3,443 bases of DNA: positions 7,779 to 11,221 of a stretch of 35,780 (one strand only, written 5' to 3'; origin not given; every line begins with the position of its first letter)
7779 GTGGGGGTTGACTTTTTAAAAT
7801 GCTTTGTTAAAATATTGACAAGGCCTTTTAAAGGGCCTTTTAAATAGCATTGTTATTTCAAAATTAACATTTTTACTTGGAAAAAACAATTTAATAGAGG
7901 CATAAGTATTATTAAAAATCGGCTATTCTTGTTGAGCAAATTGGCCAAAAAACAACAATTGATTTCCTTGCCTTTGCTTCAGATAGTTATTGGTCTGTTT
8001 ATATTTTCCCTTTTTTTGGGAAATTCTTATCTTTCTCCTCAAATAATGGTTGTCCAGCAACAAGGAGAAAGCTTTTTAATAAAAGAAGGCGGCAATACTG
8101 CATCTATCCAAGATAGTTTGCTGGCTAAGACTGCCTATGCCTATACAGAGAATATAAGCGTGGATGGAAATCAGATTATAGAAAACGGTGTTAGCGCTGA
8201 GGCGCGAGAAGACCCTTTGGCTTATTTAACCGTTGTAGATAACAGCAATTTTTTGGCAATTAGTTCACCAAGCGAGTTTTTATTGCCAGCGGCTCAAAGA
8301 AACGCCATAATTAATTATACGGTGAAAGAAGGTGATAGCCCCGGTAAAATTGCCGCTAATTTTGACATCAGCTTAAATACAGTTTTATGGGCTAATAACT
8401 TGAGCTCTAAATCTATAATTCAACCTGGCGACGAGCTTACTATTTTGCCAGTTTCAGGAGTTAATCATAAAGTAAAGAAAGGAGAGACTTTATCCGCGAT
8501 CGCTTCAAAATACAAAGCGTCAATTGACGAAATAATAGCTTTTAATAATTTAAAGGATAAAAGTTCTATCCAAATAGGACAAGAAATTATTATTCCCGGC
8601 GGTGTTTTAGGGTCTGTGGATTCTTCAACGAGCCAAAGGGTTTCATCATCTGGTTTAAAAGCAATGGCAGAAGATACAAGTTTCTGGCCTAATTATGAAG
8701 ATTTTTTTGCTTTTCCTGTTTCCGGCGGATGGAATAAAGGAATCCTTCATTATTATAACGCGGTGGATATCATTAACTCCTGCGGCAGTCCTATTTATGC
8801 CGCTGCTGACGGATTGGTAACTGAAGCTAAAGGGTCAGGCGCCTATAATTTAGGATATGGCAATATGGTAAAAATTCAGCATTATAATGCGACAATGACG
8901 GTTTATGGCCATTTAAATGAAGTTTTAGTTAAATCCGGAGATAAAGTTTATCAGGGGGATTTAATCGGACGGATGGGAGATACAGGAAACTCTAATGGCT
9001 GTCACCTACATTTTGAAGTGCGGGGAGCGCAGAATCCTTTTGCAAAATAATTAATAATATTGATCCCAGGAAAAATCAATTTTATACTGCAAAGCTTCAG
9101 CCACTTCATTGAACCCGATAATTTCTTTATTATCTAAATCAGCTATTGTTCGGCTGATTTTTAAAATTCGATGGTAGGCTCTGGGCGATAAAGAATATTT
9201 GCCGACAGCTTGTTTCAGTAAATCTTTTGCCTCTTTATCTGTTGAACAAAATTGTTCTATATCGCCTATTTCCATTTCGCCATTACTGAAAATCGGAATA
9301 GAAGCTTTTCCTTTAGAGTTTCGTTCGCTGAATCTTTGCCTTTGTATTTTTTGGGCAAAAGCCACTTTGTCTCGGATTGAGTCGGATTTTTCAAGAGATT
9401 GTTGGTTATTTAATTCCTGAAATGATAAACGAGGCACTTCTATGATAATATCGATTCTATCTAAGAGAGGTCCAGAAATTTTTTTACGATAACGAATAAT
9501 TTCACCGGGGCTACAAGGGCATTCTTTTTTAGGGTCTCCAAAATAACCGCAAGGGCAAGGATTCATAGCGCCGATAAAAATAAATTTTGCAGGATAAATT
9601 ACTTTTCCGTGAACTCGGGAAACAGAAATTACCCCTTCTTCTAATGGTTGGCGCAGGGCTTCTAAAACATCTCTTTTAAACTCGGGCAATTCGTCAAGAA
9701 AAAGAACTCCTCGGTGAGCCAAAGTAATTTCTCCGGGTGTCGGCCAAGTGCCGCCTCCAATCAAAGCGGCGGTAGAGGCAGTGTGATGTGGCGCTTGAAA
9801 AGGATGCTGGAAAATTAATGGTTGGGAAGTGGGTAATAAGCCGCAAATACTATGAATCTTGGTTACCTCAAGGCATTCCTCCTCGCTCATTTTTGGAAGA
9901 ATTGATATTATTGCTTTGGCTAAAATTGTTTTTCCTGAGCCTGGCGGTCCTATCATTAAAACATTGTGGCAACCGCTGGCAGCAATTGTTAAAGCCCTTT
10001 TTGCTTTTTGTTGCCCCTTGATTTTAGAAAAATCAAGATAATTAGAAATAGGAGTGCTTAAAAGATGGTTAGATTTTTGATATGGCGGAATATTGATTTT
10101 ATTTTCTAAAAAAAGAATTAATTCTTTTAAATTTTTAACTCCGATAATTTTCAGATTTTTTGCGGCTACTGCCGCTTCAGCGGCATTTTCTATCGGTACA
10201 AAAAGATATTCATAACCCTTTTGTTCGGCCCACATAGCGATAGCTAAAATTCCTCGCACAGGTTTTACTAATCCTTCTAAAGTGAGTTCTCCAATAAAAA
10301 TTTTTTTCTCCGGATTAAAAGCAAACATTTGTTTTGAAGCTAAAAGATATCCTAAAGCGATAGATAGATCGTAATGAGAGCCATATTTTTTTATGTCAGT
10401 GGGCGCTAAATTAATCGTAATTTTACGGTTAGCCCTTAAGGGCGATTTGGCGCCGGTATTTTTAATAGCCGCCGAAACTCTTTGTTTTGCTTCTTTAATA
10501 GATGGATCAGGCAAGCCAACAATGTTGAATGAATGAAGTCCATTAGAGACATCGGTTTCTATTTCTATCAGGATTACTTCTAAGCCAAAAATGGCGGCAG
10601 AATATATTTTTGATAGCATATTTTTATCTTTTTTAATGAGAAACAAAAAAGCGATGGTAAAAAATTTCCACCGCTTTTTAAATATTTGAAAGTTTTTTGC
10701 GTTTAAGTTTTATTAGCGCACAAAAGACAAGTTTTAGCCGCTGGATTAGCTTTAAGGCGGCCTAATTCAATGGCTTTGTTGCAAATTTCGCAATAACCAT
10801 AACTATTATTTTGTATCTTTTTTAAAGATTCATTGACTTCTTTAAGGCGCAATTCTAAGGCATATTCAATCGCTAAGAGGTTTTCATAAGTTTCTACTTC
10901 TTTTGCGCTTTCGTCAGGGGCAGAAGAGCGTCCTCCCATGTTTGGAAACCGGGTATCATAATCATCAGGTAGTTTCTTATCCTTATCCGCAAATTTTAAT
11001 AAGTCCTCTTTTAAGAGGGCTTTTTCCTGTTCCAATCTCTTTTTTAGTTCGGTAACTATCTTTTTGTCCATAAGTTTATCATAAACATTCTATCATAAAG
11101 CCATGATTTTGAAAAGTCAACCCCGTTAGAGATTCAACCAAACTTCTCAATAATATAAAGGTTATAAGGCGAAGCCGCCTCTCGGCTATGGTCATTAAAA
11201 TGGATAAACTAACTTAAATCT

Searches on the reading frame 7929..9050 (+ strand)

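Call 47: search_protein_families(library=pfam, proteins=[window:7929-9050:+], max_evalue=0.01)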
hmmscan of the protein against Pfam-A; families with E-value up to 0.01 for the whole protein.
window:7929-9050:+ (373 aa): 4 families
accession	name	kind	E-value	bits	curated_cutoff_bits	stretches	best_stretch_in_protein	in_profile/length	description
PF01551.29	Peptidase_M23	-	5.2e-30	103.9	28.7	1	276-370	3-93/96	Peptidase family M23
PF01476.26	LysM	-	3.2e-26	91.4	20.9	2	180-223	1-43/43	LysM domain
PF23473.1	LysM3_LYK4_5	-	7e-11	42.5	29.3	1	129-164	4-39/48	LYK4/5 LysM3 domain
PF23446.1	LysM1_NFP_LYK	-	2e-07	32.2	36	0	187-223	17-54/60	NFP/LYK LysM1 domain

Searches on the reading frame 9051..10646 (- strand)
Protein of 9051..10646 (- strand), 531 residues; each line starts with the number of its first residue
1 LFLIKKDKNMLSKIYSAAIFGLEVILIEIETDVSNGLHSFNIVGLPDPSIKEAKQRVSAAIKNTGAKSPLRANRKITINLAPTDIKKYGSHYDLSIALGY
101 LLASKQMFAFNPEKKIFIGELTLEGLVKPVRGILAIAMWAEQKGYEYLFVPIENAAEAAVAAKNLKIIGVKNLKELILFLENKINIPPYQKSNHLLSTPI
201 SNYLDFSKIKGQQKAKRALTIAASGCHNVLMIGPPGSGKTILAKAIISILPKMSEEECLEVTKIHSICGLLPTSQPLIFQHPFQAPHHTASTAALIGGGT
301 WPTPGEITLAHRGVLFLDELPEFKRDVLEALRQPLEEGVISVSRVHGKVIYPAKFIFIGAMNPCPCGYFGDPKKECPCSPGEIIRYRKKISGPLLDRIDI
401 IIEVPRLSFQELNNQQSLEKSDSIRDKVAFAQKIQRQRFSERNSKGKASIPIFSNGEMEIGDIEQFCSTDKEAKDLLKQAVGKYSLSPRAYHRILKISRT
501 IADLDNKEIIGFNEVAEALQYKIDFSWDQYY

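Call 7: search_protein_families(library=pfam, proteins=[window:9051-10646:-])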
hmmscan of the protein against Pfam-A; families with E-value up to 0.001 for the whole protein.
window:9051-10646:- (531 aa): 10 families
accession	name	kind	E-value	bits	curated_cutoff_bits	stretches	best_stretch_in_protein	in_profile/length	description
PF01078.27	Mg_chelatase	-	1.5e-92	309.1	20.3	1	205-411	1-206/207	Magnesium chelatase, subunit ChlI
PF13541.12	ChlI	-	3.4e-38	130.7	27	1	29-154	1-121/121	Subunit ChlI of Mg-chelatase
PF13335.12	Mg_chelatase_C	-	2e-26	92.9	26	1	419-522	2-94/94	Magnesium chelatase, subunit ChlI C-terminal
PF07728.20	AAA_5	-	2.4e-09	37.8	22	1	298-365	51-125/139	AAA domain (dynein-related subfamily)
PF00493.29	MCM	-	9.8e-08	31.8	23.3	1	304-402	114-202/224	MCM P-loop domain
PF00158.32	Sigma54_activat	-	2.9e-06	27.5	20.2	1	214-360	10-140/168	Sigma-54 interaction domain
PF00004.35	AAA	-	0.00011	23.1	21.2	0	229-250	1-22/131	ATPase family associated with various cellular activities (AAA)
PF07724.20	AAA_2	-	0.00018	22.1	27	0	228-358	5-120/166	AAA domain (Cdc48 subfamily)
PF05496.18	RuvB_N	-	0.00027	21.2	27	0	210-247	10-54/159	Holliday junction DNA helicase RuvB P-loop domain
PF20720.3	nSTAND3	-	0.00029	21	27.2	1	224-271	15-61/155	Novel STAND NTPase 3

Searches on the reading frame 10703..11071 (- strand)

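Call 47: search_protein_families(library=pfam, proteins=[window:10703-11071:-], max_evalue=0.01)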
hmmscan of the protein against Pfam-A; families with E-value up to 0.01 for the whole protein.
window:10703-11071:- (122 aa): 2 families
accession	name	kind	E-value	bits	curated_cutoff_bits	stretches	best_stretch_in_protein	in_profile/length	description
PF01258.23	zf-dskA_traR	-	9.5e-09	35.6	24.9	1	90-121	2-33/36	Prokaryotic dksA/traR C4-type zinc finger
PF05300.16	MIC19_MIC25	-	0.0064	17.4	33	1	2-61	59-117/168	MICOS complex subunit MIC19/MIC25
